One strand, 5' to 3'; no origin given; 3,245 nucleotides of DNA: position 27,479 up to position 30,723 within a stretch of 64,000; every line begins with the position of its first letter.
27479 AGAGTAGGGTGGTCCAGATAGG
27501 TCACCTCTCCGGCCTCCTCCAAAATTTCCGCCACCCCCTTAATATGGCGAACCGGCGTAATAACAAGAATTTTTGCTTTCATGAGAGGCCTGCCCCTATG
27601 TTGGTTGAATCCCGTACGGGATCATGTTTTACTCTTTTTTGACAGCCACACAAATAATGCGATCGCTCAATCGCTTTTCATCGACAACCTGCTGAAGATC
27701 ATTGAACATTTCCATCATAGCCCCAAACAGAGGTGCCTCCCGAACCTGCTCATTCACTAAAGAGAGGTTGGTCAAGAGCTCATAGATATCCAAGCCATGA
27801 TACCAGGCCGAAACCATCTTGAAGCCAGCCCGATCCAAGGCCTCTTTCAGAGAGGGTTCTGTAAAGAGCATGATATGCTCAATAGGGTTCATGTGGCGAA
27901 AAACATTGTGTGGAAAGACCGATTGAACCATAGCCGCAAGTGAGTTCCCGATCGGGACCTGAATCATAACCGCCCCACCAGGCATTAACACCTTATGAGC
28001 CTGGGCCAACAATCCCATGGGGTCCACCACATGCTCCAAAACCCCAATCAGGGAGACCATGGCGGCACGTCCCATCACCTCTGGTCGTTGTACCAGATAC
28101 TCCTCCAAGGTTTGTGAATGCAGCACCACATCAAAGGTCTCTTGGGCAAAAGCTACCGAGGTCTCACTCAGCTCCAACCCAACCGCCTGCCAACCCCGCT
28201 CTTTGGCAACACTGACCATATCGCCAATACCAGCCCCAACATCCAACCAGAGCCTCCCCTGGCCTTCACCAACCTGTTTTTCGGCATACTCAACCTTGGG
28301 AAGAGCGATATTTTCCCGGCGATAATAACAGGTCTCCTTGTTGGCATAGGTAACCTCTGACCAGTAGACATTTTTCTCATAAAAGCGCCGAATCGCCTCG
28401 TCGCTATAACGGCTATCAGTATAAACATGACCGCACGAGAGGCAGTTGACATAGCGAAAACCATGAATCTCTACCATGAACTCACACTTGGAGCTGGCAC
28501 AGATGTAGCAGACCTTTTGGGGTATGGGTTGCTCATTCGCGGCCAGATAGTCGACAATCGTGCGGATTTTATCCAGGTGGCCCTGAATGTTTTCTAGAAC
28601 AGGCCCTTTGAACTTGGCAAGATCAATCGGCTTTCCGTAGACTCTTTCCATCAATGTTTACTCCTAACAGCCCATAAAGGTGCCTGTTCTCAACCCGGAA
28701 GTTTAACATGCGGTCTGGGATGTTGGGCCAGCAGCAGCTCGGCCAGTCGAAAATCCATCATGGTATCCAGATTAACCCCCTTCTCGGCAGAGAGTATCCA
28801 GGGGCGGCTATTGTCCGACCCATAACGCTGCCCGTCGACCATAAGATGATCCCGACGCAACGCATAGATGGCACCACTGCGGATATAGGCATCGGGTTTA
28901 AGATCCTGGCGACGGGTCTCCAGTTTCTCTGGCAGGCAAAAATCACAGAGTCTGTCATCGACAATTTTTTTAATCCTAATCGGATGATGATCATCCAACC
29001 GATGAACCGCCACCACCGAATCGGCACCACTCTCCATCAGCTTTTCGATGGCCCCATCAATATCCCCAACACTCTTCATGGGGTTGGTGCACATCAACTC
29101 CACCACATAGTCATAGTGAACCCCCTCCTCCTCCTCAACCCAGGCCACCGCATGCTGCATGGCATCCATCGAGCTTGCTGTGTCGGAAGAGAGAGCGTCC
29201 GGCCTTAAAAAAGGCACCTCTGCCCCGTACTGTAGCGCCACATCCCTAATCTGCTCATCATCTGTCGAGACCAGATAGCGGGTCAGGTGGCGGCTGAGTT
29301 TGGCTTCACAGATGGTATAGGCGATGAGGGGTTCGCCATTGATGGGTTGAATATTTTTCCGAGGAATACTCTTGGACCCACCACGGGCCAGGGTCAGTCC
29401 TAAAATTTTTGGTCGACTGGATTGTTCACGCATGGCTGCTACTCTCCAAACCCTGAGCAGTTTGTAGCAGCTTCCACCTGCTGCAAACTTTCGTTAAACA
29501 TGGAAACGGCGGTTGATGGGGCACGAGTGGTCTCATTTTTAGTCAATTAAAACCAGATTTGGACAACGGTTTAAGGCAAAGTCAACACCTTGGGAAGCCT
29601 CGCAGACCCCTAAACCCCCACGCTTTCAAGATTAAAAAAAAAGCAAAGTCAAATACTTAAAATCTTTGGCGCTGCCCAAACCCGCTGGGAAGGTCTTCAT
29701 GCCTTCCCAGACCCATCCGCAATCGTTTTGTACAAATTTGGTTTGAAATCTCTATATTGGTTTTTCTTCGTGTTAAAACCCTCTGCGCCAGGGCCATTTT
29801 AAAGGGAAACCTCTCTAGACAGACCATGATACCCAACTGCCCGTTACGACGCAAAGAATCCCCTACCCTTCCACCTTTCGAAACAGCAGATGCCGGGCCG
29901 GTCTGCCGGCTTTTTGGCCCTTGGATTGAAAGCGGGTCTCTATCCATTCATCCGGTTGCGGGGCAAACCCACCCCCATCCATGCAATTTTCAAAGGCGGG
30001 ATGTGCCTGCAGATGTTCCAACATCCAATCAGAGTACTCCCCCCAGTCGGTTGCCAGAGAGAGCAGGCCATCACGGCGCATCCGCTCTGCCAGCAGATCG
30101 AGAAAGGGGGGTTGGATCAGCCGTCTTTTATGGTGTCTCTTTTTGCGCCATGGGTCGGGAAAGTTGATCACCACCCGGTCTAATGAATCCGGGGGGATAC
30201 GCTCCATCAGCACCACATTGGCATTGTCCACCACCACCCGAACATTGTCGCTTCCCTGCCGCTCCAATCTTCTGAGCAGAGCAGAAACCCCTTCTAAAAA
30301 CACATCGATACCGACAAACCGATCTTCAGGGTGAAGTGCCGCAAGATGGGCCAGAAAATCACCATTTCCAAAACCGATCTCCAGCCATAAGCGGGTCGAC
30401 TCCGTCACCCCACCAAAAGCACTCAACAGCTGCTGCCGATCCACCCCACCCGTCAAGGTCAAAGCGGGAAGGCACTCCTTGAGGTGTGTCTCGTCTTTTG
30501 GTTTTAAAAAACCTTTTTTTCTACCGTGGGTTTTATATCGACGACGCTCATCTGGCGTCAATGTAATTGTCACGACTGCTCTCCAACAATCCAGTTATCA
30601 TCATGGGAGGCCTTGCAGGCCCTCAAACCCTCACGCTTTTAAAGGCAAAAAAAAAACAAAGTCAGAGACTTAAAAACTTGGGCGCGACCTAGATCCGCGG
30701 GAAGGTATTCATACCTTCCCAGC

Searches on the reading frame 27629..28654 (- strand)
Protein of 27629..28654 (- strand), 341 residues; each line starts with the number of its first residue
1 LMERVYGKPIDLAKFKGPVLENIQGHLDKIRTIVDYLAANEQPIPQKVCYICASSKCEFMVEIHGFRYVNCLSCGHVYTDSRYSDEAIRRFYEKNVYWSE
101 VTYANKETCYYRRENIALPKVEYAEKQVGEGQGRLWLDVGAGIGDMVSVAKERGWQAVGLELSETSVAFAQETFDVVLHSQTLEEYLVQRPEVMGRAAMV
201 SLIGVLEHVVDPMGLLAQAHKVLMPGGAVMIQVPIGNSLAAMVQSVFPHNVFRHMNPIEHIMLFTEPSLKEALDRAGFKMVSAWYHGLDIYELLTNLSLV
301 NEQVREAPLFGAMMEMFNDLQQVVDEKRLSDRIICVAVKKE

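Call 25: search_protein_families(library=pfam, proteins=[window:27629-28654:-], max_evalue=0.001)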
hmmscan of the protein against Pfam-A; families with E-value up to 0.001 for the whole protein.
window:27629-28654:- (341 aa): 6 families
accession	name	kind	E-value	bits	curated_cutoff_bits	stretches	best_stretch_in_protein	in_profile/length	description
PF13489.12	Methyltransf_23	-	5.6e-21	75.4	27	1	131-282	21-163/164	Methyltransferase domain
PF08241.18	Methyltransf_11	-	2.5e-09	38.1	21.2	1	137-231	1-95/95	Methyltransferase domain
PF08242.18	Methyltransf_12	-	7.9e-09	36.6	30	1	137-228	1-97/98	Methyltransferase domain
PF13649.12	Methyltransf_25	-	2.9e-07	31.5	27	1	137-227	2-97/97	Methyltransferase domain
PF02353.26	CMAS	-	4.5e-06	26.6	27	1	119-235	49-168/273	Mycolic acid cyclopropane synthetase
PF13847.12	Methyltransf_31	-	6.5e-05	23.1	27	1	137-235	8-113/145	Methyltransferase domain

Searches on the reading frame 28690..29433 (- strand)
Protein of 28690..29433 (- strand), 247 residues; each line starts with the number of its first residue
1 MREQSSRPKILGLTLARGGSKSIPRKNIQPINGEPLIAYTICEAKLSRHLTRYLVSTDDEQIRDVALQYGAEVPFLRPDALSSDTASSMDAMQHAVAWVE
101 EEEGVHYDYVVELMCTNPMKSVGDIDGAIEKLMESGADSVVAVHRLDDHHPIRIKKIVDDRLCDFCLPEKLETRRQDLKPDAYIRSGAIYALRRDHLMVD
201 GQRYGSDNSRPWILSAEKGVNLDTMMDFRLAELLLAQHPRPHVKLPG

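Call 25: search_protein_families(library=pfam, proteins=[window:28690-29433:-], max_evalue=0.001)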
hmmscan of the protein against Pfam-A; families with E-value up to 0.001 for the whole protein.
window:28690-29433:- (247 aa): 2 families
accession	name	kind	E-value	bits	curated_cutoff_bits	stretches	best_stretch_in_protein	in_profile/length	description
PF02348.25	CTP_transf_3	-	1.9e-21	77.4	22.6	1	13-142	3-124/217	Cytidylyltransferase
PF12804.13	NTP_transf_3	-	0.00029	21.5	27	1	25-153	15-132/160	MobA-like NTP transferase domain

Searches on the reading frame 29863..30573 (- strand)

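Call 25: search_protein_families(library=pfam, proteins=[window:29863-30573:-], max_evalue=0.001)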
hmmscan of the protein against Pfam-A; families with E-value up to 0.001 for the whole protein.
window:29863-30573:- (236 aa): 5 families
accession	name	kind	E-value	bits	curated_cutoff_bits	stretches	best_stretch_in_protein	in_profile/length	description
PF02390.23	Methyltransf_4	-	1.1e-47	162.2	24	1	62-226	4-170/173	Putative methyltransferase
PF13649.12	Methyltransf_25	-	7.9e-06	26.9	27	1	64-137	2-71/97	Methyltransferase domain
PF08242.18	Methyltransf_12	-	7.9e-05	23.8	30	1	64-135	1-70/98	Methyltransferase domain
PF13847.12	Methyltransf_31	-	0.00047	20.3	27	1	64-137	8-81/145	Methyltransferase domain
PF24675.1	NpmA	-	0.00066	19.5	60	1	58-139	22-105/214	16S rRNA (adenine(1408)-N(1))-methyltransferase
